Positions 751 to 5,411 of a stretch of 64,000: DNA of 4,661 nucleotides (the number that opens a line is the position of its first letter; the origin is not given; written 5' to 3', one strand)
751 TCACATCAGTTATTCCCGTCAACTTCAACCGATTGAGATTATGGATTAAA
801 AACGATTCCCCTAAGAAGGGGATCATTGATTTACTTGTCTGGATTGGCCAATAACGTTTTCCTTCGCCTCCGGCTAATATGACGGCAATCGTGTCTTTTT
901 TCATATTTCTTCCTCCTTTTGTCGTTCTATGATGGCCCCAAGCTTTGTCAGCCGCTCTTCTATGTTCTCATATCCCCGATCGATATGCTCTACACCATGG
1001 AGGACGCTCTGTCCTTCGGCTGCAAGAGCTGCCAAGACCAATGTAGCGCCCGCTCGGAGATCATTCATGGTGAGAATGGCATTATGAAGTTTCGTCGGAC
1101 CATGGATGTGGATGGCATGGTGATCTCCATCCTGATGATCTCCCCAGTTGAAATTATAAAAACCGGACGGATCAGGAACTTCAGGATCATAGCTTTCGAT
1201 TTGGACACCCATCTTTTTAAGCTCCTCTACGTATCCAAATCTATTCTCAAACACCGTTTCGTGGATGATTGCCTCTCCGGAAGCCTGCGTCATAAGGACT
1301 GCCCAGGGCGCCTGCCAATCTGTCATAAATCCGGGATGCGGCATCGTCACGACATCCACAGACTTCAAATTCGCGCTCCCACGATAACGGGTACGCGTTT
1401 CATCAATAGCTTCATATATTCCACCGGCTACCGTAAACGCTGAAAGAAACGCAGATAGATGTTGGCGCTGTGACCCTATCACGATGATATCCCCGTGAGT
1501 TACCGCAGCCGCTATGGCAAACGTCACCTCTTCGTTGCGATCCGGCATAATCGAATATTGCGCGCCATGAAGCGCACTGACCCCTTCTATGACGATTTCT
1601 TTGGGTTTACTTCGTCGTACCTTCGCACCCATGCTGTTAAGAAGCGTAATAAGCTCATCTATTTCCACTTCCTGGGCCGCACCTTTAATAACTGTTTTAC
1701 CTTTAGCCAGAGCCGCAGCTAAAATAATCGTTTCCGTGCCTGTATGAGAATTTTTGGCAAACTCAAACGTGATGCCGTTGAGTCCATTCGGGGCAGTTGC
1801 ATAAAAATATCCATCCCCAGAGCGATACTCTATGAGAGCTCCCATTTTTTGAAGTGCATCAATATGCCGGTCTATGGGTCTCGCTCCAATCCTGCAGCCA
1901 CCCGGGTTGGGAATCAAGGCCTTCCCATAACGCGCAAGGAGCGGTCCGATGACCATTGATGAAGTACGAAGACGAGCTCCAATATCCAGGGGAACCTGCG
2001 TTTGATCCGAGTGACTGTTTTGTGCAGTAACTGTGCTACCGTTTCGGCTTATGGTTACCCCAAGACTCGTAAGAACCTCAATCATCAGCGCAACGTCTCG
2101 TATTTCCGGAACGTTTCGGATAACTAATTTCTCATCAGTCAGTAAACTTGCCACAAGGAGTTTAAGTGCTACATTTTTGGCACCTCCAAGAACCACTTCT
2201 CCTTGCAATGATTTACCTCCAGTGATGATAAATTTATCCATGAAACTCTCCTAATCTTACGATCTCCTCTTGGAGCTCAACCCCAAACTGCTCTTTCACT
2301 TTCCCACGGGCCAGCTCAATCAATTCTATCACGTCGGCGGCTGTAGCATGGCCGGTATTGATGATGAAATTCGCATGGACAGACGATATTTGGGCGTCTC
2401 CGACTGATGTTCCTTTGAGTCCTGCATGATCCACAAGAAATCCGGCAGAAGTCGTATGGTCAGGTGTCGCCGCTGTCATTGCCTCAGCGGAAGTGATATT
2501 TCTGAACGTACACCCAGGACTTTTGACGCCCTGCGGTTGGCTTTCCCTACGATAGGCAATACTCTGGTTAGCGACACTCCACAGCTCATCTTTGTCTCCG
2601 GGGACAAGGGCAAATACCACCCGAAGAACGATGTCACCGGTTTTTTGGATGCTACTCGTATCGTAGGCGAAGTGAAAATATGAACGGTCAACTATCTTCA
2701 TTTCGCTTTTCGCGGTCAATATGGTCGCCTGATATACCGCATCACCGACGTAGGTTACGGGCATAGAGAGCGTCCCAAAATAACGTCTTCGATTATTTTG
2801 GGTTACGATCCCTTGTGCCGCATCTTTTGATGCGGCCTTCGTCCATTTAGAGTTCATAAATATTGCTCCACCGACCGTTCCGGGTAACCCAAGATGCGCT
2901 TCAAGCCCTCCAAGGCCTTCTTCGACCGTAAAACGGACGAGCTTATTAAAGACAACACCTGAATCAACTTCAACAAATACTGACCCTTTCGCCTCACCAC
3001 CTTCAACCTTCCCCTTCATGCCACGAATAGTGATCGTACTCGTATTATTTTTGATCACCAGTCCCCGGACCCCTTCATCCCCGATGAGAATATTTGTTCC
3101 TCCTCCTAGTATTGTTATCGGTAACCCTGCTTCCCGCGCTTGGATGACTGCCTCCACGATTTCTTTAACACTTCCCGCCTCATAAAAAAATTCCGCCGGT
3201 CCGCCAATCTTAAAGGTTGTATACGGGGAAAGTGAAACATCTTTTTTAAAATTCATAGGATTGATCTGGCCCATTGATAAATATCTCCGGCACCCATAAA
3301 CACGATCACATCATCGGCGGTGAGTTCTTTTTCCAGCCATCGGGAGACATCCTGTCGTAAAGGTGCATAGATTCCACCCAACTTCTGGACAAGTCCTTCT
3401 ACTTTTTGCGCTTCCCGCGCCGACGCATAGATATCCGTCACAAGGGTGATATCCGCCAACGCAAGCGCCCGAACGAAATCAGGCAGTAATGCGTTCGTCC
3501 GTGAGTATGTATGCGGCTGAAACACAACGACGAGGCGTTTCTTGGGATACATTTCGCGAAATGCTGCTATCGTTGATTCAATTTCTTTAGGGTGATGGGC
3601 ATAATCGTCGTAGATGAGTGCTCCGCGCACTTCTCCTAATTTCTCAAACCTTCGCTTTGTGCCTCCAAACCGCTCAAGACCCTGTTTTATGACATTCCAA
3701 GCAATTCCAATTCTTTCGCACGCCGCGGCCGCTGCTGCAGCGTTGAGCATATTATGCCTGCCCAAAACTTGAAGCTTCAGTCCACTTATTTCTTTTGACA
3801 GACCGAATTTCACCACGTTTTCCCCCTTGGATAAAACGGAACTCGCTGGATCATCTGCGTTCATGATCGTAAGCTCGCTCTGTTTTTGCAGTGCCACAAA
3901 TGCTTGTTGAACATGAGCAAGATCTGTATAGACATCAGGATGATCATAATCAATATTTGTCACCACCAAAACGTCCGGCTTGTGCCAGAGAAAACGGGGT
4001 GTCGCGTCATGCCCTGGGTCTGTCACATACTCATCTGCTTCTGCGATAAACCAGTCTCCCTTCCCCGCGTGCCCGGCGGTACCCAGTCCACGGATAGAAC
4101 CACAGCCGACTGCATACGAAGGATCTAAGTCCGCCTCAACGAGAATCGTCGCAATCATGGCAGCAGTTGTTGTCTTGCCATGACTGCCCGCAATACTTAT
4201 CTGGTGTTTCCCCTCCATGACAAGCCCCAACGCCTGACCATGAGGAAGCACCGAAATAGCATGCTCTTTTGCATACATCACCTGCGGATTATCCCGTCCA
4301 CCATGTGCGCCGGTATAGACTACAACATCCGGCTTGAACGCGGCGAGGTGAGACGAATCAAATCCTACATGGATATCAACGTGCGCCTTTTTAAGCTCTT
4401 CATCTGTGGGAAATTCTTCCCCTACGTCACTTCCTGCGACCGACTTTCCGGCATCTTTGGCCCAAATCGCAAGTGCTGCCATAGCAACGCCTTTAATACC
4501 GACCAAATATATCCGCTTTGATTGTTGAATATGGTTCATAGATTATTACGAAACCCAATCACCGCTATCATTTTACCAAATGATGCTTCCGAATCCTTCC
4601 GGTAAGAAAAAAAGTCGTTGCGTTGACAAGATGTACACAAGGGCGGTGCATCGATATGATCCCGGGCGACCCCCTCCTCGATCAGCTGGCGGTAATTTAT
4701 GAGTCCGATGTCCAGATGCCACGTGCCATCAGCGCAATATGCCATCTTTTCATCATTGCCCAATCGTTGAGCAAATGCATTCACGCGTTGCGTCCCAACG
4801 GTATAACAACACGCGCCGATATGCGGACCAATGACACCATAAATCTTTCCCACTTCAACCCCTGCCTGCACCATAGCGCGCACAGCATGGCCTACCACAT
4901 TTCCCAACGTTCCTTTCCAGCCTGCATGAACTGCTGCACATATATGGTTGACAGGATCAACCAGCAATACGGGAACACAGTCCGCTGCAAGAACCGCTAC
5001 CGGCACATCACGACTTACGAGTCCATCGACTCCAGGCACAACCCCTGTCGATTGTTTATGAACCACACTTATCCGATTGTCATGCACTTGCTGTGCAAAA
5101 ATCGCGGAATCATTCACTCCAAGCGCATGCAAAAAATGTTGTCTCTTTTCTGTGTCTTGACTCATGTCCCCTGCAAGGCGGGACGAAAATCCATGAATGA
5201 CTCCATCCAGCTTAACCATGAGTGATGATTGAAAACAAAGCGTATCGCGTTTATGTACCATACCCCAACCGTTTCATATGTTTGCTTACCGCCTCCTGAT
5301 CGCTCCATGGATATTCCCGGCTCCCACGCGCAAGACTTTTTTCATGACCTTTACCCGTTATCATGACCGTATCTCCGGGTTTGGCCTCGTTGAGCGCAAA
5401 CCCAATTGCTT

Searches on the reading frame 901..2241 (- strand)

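Call 49: search_protein_families(library=pfam, proteins=[window:901-2241:-], max_evalue=0.0001)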
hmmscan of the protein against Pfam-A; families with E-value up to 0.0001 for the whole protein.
window:901-2241:- (446 aa): 1 family
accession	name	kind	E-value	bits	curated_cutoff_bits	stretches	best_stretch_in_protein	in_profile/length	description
PF00275.25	EPSP_synthase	-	1.3e-86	291.4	22.8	1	7-431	2-417/417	EPSP synthase (3-phosphoshikimate 1-carboxyvinyltransferase)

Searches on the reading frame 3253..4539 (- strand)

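Call 49: search_protein_families(library=pfam, proteins=[window:3253-4539:-], max_evalue=0.0001)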
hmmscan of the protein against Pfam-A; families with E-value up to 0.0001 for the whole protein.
window:3253-4539:- (428 aa): 3 families
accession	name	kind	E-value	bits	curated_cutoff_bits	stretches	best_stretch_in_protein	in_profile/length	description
PF02875.26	Mur_ligase_C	-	2.6e-19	70.7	28.4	1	296-418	1-127/127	Mur ligase, glutamate ligase domain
PF08245.18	Mur_ligase_M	-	2.1e-13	51.1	24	1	116-250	1-150/200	Mur ligase middle domain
PF01225.30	Mur_ligase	-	4e-13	50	21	1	10-111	2-94/95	Mur ligase family, catalytic domain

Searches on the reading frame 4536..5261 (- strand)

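Call 49: search_protein_families(library=pfam, proteins=[window:4536-5261:-], max_evalue=0.0001)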
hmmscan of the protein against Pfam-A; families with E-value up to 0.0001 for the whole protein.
window:4536-5261:- (241 aa): 1 family
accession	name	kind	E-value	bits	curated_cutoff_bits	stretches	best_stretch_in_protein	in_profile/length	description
PF02578.20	Cu-oxidase_4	-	4e-55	187.3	22.9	1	37-235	29-237/238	Multi-copper polyphenol oxidoreductase laccase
